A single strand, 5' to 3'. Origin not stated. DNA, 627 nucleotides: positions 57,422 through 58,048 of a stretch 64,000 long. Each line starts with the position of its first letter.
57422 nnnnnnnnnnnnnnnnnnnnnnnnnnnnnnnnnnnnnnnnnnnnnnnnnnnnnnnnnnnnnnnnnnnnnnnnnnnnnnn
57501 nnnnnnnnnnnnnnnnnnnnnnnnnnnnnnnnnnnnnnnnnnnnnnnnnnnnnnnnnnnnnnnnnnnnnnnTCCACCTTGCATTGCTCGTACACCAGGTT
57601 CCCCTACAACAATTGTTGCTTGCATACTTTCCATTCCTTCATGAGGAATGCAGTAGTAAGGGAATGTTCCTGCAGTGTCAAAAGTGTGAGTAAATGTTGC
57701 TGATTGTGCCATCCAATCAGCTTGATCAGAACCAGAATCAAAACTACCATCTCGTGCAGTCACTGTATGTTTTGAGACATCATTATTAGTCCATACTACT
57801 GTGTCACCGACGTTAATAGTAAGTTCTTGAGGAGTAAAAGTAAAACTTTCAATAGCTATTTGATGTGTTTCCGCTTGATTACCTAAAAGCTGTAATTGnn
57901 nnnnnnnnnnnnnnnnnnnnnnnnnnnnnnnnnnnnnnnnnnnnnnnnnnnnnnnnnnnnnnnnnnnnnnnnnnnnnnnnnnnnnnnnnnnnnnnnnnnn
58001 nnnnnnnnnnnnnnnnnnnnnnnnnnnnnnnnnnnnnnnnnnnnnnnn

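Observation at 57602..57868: Type-1 copper (cupredoxin) domain embedded in a 1119-aa Cys-rich surface protein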

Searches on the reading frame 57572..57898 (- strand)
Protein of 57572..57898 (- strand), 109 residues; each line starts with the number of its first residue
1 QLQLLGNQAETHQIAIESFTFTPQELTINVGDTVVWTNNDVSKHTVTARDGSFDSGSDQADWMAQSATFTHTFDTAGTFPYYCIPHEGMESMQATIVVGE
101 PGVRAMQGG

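Call 5: search_solved_structures(query=window:57572-57898:-, max_evalue=0.01, show_alignments=3)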
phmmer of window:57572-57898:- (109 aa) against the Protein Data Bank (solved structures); distinct sequences matched with E-value up to 0.01: 59.
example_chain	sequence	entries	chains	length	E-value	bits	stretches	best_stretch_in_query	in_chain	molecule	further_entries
1id2_A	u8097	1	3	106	6.4e-12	48.8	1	11-90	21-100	AMICYANIN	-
3c75_A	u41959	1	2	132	9.5e-12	48.2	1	10-90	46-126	Amicyanin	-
1m9w_A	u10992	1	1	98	1.3e-10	44.6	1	19-92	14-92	plastocyanin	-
1j5c_A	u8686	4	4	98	1.3e-10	44.6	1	19-92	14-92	PLASTOCYANIN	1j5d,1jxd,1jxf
1bxu_A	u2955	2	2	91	1.4e-10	44.4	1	19-95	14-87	PLASTOCYANIN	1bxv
9cck_A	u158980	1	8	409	3e-10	43.4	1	20-90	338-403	Copper-containing nitrite reductase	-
1pcs_A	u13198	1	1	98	6.3e-10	42.4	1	19-92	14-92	PLASTOCYANIN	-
2qdv_A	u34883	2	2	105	9e-10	41.9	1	17-90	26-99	Amicyanin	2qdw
1mda_A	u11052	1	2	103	1.6e-09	41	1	17-90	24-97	AMICYANIN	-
1aac_A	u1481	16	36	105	1.7e-09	41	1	17-90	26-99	AMICYANIN | PROTEIN (AMICYANIN)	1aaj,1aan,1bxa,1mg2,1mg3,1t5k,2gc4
3ply_A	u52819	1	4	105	2.1e-09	40.7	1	17-90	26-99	Amicyanin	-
2gb2_A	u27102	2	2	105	2.4e-09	40.5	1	17-90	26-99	Amicyanin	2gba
3ie9_A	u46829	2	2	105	3.4e-09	40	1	17-89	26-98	Amicyanin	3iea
2idt_A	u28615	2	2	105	4.4e-09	39.7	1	17-87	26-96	Amicyanin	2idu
3rym_A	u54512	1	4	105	5.1e-09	39.5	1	17-87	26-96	Amicyanin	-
2plt_A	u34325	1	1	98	1.2e-06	31.8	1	19-92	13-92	PLASTOCYANIN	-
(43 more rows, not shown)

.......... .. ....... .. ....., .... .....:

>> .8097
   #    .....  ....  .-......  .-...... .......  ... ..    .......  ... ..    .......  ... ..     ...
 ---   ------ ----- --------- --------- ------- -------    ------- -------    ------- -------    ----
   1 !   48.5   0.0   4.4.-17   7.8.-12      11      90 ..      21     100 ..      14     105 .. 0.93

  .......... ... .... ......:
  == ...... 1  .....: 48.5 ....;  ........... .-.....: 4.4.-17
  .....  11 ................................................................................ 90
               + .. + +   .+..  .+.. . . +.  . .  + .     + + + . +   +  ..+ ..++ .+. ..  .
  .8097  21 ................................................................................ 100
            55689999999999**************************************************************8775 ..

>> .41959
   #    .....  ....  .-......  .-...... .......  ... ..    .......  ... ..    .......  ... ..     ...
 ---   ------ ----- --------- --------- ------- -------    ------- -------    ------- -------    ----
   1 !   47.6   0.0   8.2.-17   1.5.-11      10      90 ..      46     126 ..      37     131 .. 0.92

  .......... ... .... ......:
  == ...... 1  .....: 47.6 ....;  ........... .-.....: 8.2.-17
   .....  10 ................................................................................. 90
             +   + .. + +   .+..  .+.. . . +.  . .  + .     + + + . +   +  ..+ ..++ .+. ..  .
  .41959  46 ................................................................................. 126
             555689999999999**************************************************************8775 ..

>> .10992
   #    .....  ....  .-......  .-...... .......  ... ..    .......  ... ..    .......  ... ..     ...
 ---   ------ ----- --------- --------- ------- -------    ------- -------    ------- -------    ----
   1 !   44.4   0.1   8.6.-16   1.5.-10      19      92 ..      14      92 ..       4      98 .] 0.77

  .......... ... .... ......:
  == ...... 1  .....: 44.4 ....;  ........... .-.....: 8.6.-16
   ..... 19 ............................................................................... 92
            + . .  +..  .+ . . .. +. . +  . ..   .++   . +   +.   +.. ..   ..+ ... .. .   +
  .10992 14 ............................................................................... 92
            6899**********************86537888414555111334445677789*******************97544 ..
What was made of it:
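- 57602..57865 (-): Cupredoxin (type-1 copper) domain, residues 548-635. PDB phmmer (call 5).
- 57767..57769 (-): His580, the first (N-terminal) copper ligand, in the clade signature K-H-T-V-T-A. Aligned to amicyanin's ligand His in 'MPHNV' (call 5).
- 57641..57652 (-): Cys619-Ile-Pro-His622: the thiolate ligand and the second His ligand. Aligned to C-T-P-H of amicyanin (call 5).
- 57623..57634 (-): Met625-Glu-Ser-Met628: two candidate axial Met ligands. M628 is favoured. M625-S627 is a lineage-specific 3-residue insertion in the ligand loop. Pairwise phmmer to amicyanin instead pairs M625 (call 5).
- Checked: phmmer against PDB: amicyanin 1id2 at E 6e-12, and 59 cupredoxin chains at E<0.01 (call 5).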

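Call 13: find_homologous_proteins(query=window:57578-57889:-)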
Query seq(104 aa) (104 aa): 127 proteins with E <= 0.001 among 129 candidates; the best 120 are listed.
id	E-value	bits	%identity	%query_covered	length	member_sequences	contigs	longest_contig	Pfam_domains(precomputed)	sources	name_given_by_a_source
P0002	6.7e-31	124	45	90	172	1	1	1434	PF00127.27,PF13473.13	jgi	jgi:plastocyanin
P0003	7.3e-20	89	51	76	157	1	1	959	PF00127.27,PF13473.13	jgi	jgi:plastocyanin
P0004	1.4e-19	88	58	75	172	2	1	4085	PF00127.27,PF13473.13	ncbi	-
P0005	2.1e-17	81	55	83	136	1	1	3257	PF00127.27,PF13473.13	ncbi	-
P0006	2.3e-17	81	51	75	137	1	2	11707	PF00127.27,PF13473.13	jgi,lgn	jgi:plastocyanin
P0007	3.4e-17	80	52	91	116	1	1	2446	PF00127.27,PF13473.13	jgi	jgi:plastocyanin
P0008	1.4e-16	78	55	80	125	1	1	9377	PF00127.27,PF13473.13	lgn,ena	-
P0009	5.4e-16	76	50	87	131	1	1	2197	PF00127.27,PF13473.13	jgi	jgi:plastocyanin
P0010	6.9e-16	76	47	92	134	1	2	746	PF00127.27,PF13473.13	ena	-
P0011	1.1e-15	75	51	85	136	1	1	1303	PF00127.27,PF13473.13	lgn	-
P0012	1.4e-15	75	54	82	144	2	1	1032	PF00127.27,PF13473.13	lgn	-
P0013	1.7e-15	75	56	78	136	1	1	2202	PF00127.27,PF13473.13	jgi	jgi:amicyanin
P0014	1.7e-15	75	51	74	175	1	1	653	PF00127.27,PF13473.13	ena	-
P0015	2.0e-15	75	52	82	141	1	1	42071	PF00127.27,PF13473.13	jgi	jgi:plastocyanin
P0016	4.5e-15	73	51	83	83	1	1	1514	PF00127.27,PF13473.13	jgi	-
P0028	3.8e-13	67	52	84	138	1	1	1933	PF00127.27,PF13473.13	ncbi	-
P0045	1.6e-12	65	48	77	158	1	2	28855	PF00127.27,PF13473.13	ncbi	-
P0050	5.7e-12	63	50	75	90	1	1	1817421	PF00127.27,PF13473.13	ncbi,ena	-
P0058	1.7e-11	62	43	92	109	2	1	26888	PF00127.27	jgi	jgi:plastocyanin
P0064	4.4e-11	61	44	78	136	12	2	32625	PF00127.27,PF13473.13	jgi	-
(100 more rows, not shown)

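Call 31: predict_structure(alignment_id=A1)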
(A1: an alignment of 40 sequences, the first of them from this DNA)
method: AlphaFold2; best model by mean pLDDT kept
length: 104 residues; sequences in the alignment: 40
mean_pLDDT: 92.6   pTM: 0.84
mean pLDDT of the five models: 92.6, 92.3, 91.7, 91.3, 91.0
residues with pLDDT >= 90: 87; 70-90: 7; 50-70: 8; < 50: 2
segments of 3 or more residues with pLDDT < 50: none
pLDDT, mean of each block of 10 residues (from residue 1): 82 98 97 98 98 93 98 98 94 86 52
secondary structure, 60 per line:
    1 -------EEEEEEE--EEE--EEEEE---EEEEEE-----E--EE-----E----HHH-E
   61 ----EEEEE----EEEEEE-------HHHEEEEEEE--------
elements in order: E8-14 E17-19 E22-26 E30-35 E65-69 E74-79 E90-96
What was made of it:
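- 57602..57865 (-): AF2 pLDDT 92.6, pTM 0.84, seven beta-strands (call 31).
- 57623..57634 (-): The last strand of the model begins at the next residue (call 31).
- On Cupredoxin fold: AF2 pLDDT 92.6 with seven strands (call 31).
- Checked: In the AF2 model the last strand starts right after M628 (call 31).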

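Call 35: fold_search(model_id=the predicted structure, library=pdb)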
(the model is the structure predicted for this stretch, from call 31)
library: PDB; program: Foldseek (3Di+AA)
matches with E <= 10: 1393; with E <= 0.001: 512
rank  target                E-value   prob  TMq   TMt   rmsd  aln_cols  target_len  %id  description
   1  2plt                  9.7e-09  1.00  0.69  0.73   5.2        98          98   28  STRUCTURE DETERMINATION OF PLASTOCYANIN FROM A CRYSTAL SPECIMEN WITH HEMIHEDRAL TWINNING FRACTION OF ONE-HALF (released 1993-10-31)
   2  9cck_A                1.2e-08  1.00  0.72  0.19   9.9       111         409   31  Multi-copper oxidase with a C-terminal cupredoxin domain from Nitrosopumilus maritimus (released 2025-02-05)
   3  4hcf_B                4.0e-08  1.00  0.68  0.73   2.6        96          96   21  Crystal Structure of Uncharacterized Cupredoxin-like Domain Protein Cupredoxin_1 with Copper Bound from Bacillus anthr (released 2012-10-17)
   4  1sf3                  4.9e-08  1.00  0.69  0.68   4.8        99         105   27  Structure of the reduced form of the P94A mutant of amicyanin (released 2004-07-27)
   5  4r0o_A                4.9e-08  1.00  0.69  0.68   5.5       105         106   28  Crystal structure of PEGylated plastocyanin at 4.2 A resolution (released 2015-10-07)
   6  5fc9_A                5.2e-08  1.00  0.68  0.74   3.0       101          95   27  Novel Purple Cupredoxin from Nitrosopumilus maritimus (released 2016-05-11)
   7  4hcf_A                6.2e-08  1.00  0.68  0.79   2.3        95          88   21  Crystal Structure of Uncharacterized Cupredoxin-like Domain Protein Cupredoxin_1 with Copper Bound from Bacillus anthr (released 2012-10-17)
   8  1id2_A                8.0e-08  1.00  0.68  0.67   5.3       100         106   26  CRYSTAL STRUCTURE OF AMICYANIN FROM PARACOCCUS VERSUTUS (THIOBACILLUS VERSUTUS) (released 2001-04-11)
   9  3ie9                  8.5e-08  1.00  0.70  0.69   2.4        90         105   28  Structure of oxidized M98L mutant of amicyanin (released 2009-10-06)
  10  4hcg_A                9.1e-08  1.00  0.68  0.73   3.8       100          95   20  Uncharacterized Cupredoxin-like Domain Protein Cupredoxin_1 with Zinc bound from Bacillus anthracis (released 2012-10-17)
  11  7pcy                  9.6e-08  1.00  0.70  0.74   5.1        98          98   24  THE CRYSTAL STRUCTURE OF PLASTOCYANIN FROM A GREEN ALGA, ENTEROMORPHA PROLIFERA (released 1990-07-15)
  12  2gb2                  1.1e-07  1.00  0.69  0.69   2.8        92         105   28  The P52G mutant of amicyanin in the Cu(II) state. (released 2006-08-01)
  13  1iuz                  1.1e-07  1.00  0.69  0.73   5.2        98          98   21  PLASTOCYANIN (released 1997-08-20)
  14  1bxu                  1.2e-07  1.00  0.72  0.81   2.6        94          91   34  OXIDIZED PLASTOCYANIN FROM SYNECHOCOCCUS SP. (released 1999-06-15)
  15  2idq                  1.2e-07  1.00  0.69  0.69   2.8        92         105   27  Structure of M98A mutant of amicyanin, Cu(II) (released 2007-03-13)
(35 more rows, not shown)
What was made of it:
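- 57602..57865 (-): Foldseek: plastocyanin 2plt at E 1e-8, amicyanin, N. maritimus cupredoxins, TM about 0.7 (call 35).
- On Cupredoxin fold: 512 PDB matches at E<=0.001; the top 50 listed are plastocyanins, amicyanins and other cupredoxin-fold copper proteins/domains, TM about 0.7 (call 35).
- Closest known: Small soluble type-1 copper carriers: amicyanin. Same: They are the best solved-structure matches (E 6e-12 by sequence in call 5; E 1e-8, TM about 0.7 by fold in call 35).
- AF2 pLDDT 92.6 and Foldseek top hits plastocyanin, amicyanin and N. maritimus cupredoxins (calls 31, 35). Precedent for a tethered cupredoxin acting as an electron donor: 9cck, an N. maritimus copper enzyme with a C-terminal cupredoxin, E 3e-10 (calls 5, 35).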

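Call 37: list_cluster_members(proteins=[P0002, P0004, P0005, P0028, P0045, P0050, P0058, P0064, P0123, P0122])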
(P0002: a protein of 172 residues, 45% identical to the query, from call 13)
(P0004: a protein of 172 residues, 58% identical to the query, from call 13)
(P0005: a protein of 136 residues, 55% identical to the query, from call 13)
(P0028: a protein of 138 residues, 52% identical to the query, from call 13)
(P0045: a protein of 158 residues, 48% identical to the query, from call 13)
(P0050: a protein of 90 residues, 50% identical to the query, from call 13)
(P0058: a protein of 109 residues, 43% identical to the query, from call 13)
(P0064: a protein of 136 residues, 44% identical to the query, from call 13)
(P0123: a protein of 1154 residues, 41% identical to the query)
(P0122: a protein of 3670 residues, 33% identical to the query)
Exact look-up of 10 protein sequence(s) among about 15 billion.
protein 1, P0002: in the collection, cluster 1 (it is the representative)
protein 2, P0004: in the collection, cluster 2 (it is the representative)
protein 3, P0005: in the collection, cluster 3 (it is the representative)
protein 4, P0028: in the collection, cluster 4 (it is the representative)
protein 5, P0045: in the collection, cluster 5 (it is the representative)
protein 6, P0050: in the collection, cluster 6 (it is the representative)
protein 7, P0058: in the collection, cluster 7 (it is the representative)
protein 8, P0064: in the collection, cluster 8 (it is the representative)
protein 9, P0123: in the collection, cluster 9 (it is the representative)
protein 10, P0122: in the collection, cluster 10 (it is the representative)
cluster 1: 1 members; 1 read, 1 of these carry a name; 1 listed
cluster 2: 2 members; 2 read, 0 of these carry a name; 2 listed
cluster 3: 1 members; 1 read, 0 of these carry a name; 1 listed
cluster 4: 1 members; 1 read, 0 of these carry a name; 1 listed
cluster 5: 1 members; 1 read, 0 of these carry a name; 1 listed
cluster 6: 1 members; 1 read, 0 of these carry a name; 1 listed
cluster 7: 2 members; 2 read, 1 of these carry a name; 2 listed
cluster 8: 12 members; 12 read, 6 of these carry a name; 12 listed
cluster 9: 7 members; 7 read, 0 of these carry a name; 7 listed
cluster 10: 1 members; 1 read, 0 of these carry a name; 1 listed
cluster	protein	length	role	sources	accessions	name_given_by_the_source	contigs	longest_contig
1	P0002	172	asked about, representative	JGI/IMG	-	plastocyanin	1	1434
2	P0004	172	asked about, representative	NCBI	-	-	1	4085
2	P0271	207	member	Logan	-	-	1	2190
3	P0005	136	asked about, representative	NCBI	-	-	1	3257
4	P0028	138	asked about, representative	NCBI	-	-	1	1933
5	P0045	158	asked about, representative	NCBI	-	-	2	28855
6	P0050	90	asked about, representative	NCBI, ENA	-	-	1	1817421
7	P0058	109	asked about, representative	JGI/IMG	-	plastocyanin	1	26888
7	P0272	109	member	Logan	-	-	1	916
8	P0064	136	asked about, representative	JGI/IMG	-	-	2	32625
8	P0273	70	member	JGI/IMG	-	plastocyanin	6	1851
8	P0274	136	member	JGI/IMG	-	plastocyanin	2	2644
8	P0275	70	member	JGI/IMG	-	plastocyanin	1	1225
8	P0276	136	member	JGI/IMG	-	plastocyanin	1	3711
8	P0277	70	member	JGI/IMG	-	plastocyanin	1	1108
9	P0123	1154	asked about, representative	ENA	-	-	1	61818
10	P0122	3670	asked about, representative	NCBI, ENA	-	-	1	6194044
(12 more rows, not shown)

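Call 57: find_encoding_contigs(protein=P0015, flank=6000, max_places=2)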
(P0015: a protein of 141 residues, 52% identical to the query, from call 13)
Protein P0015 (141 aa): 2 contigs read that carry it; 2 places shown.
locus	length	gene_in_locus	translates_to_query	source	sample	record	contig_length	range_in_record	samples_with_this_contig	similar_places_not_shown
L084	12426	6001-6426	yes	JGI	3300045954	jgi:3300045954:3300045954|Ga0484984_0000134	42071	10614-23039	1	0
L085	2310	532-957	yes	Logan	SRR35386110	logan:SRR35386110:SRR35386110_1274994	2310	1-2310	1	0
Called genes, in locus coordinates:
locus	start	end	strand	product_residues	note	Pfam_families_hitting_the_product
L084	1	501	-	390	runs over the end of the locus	PF02481:DNA_processg_A, PF18306:LDcluster4 (weak)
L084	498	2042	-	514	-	PF13541:ChlI, PF00158:Sigma54_activat (faint), PF00493:MCM (faint), PF01078:Mg_chelatase, PF07728:AAA_5, PF13335:Mg_chelatase_C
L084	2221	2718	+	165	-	-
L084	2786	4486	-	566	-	PF00501:AMP-binding, PF23024:AMP-dom_DIP2-like (weak)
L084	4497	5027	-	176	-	PF08279:HTH_11, PF25583:WCX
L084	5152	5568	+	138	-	PF21619:DUF6855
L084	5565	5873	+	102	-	-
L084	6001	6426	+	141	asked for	PF13473:Cupredoxin_1, PF00127:Copper-bind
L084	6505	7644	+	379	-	PF01053:Cys_Met_Meta_PP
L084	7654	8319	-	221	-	PF01106:NifU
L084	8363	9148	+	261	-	PF11716:MDMPI_N, PF07398:MDMPI_C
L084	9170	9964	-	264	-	PF00106:adh_short, PF08659:KR, PF13561:adh_short_C2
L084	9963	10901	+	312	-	PF01545:Cation_efflux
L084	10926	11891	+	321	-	PF00892:EamA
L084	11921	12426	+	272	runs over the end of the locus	PF01975:SurE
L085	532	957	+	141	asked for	PF13473:Cupredoxin_1, PF00127:Copper-bind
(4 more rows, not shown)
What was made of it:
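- Small stand-alone homologues are often orphan genes next to unrelated functions, for example a cation-efflux gene about 3.5 kb from P0015 (call 57).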

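Call 58: find_encoding_contigs(protein=P0045, flank=6000, max_places=2)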
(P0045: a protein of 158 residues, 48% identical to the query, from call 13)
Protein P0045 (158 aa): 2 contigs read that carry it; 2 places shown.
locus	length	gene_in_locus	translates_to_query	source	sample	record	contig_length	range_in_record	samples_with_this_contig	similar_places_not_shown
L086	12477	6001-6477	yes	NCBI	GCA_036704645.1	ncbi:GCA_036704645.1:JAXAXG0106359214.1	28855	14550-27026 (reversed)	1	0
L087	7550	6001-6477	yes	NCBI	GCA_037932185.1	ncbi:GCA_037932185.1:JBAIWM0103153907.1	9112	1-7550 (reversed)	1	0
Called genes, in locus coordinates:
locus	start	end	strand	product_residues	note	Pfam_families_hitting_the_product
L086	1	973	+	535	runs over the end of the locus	PF13520:AA_permease_2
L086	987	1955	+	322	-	PF00355:Rieske, PF19112:VanA_C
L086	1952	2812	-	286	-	-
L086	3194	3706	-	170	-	PF03073:TspO_MBR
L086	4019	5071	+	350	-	PF03600:CitMHS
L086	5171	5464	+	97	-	-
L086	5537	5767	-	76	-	-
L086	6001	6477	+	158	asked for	PF13473:Cupredoxin_1, PF00127:Copper-bind (weak)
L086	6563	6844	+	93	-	PF26119:DUF8036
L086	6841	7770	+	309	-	PF13641:Glyco_tranf_2_3, PF00535:Glycos_transf_2, PF01644:Chitin_synth_1 (faint)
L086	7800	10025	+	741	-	PF08241:Methyltransf_11 (faint), PF13649:Methyltransf_25 (weak)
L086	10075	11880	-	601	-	PF09594:GT87 (weak)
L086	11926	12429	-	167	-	PF03162:Y_phosphatase2 (faint), PF22784:PTP-SAK, PF22741:PTP-NADK, PF22785:Tc-R-P, PF00782:DSPc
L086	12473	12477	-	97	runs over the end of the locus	PF21473:OB_Ssb-like, PF01336:tRNA_anti-codon (weak)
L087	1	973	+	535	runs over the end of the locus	PF13520:AA_permease_2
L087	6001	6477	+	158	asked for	PF13473:Cupredoxin_1, PF00127:Copper-bind (weak)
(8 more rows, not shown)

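Call 59: find_encoding_contigs(protein=P0008, flank=6000, max_places=2)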
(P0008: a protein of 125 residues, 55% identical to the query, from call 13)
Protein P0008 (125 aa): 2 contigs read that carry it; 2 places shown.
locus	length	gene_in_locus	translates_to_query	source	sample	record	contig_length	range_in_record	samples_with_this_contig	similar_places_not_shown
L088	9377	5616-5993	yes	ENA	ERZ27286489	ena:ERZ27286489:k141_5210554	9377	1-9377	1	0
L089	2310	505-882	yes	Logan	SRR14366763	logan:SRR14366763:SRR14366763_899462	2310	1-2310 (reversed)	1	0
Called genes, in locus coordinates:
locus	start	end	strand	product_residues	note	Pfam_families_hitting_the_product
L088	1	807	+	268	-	?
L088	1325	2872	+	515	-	PF09043:Lys-AminoMut_A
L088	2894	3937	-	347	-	PF00155:Aminotran_1_2, PF01212:Beta_elim_lyase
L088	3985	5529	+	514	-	PF06253:MTTB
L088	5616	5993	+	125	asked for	PF13473:Cupredoxin_1, PF00127:Copper-bind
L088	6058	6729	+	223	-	PF04542:Sigma70_r2, PF08281:Sigma70_r4_2, PF04545:Sigma70_r4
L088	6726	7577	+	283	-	PF10099:RskA_C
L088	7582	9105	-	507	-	PF06253:MTTB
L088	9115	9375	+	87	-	?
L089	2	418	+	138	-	?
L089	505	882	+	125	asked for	PF13473:Cupredoxin_1, PF00127:Copper-bind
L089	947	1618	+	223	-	PF04542:Sigma70_r2, PF08281:Sigma70_r4_2, PF04545:Sigma70_r4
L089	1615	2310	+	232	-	?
